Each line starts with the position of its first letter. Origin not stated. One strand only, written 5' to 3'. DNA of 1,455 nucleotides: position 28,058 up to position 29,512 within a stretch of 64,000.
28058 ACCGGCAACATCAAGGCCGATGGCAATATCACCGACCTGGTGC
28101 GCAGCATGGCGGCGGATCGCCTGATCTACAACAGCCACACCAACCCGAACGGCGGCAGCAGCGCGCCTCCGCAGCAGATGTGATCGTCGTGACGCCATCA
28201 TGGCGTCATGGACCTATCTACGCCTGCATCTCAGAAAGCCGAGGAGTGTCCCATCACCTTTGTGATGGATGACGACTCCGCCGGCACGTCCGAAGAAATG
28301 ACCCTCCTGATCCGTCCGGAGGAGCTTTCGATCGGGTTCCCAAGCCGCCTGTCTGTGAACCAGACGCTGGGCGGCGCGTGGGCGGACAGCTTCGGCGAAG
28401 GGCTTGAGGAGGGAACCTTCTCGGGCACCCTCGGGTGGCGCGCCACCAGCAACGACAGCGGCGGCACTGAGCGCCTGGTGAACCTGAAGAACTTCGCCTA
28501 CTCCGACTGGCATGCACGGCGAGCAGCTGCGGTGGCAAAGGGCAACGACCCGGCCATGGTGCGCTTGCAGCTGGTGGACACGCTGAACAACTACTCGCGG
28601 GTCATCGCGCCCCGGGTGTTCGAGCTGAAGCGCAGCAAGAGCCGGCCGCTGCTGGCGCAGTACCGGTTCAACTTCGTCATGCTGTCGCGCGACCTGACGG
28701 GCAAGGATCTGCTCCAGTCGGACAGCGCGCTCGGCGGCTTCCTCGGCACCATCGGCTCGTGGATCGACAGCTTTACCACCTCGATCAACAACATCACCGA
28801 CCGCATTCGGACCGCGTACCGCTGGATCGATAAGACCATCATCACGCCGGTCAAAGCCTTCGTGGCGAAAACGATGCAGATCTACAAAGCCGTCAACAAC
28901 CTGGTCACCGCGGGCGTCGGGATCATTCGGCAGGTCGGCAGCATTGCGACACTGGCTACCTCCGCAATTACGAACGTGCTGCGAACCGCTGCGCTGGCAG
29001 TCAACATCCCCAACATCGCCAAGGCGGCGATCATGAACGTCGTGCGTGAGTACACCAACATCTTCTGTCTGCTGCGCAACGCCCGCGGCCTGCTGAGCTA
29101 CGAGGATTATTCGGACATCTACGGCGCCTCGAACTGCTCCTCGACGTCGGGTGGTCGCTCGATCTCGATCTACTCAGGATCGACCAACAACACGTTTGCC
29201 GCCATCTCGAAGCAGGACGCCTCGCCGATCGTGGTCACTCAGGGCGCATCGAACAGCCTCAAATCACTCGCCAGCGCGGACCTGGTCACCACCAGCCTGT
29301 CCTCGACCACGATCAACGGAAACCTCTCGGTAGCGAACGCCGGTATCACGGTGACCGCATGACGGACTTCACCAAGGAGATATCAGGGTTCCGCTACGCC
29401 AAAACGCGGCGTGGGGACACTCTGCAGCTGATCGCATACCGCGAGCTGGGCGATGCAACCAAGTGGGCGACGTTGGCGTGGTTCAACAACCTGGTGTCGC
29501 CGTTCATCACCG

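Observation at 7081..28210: Five structural genes predicted to be translated from leaderless mRNAs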

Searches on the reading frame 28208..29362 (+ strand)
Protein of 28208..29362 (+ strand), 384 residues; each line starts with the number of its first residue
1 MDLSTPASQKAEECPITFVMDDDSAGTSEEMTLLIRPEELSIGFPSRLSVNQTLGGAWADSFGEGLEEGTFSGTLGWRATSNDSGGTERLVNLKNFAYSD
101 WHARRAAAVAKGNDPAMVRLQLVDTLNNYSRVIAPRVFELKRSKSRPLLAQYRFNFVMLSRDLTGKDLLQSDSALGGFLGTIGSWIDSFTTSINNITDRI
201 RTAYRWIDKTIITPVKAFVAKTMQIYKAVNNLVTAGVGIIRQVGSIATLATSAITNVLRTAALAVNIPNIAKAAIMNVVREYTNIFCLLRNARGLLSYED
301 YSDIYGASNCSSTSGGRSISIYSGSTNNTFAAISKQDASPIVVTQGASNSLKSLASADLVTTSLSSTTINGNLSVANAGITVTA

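Call 58: search_protein_families(library=pfam, proteins=[window:28208-29362:+], max_evalue=0.01)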
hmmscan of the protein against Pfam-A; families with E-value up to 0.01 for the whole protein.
window:28208-29362:+ (384 aa): 1 family
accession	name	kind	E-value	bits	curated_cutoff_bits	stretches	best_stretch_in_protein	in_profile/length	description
PF23980.1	Phage_tail_tube_init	-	7.8e-09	36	27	1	34-168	29-160/258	Putative phage tail tube initiator protein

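Call 77: find_related_loci(query=window:28208-29359:+, collection=viral_contigs, flank=1500)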
Query window:28208-29359:+ (384 aa) in viral_contigs; peptide patterns used: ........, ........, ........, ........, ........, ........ (x = any residue, [..] = any of these).
12 stretches matched a pattern; 8 encode a relative of the query (tblastn E <= 1e-3); 7 distinct loci.
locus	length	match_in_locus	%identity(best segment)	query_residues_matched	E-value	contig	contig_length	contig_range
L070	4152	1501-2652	79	1-384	0e+0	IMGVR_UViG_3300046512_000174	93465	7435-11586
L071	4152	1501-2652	79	1-384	0e+0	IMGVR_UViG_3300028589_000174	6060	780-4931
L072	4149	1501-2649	79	1-383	0e+0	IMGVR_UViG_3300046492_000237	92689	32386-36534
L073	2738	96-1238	76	1-384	0e+0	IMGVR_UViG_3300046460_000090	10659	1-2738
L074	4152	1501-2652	68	1-384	1e-177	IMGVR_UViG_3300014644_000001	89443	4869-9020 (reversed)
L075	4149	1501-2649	81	1-384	0e+0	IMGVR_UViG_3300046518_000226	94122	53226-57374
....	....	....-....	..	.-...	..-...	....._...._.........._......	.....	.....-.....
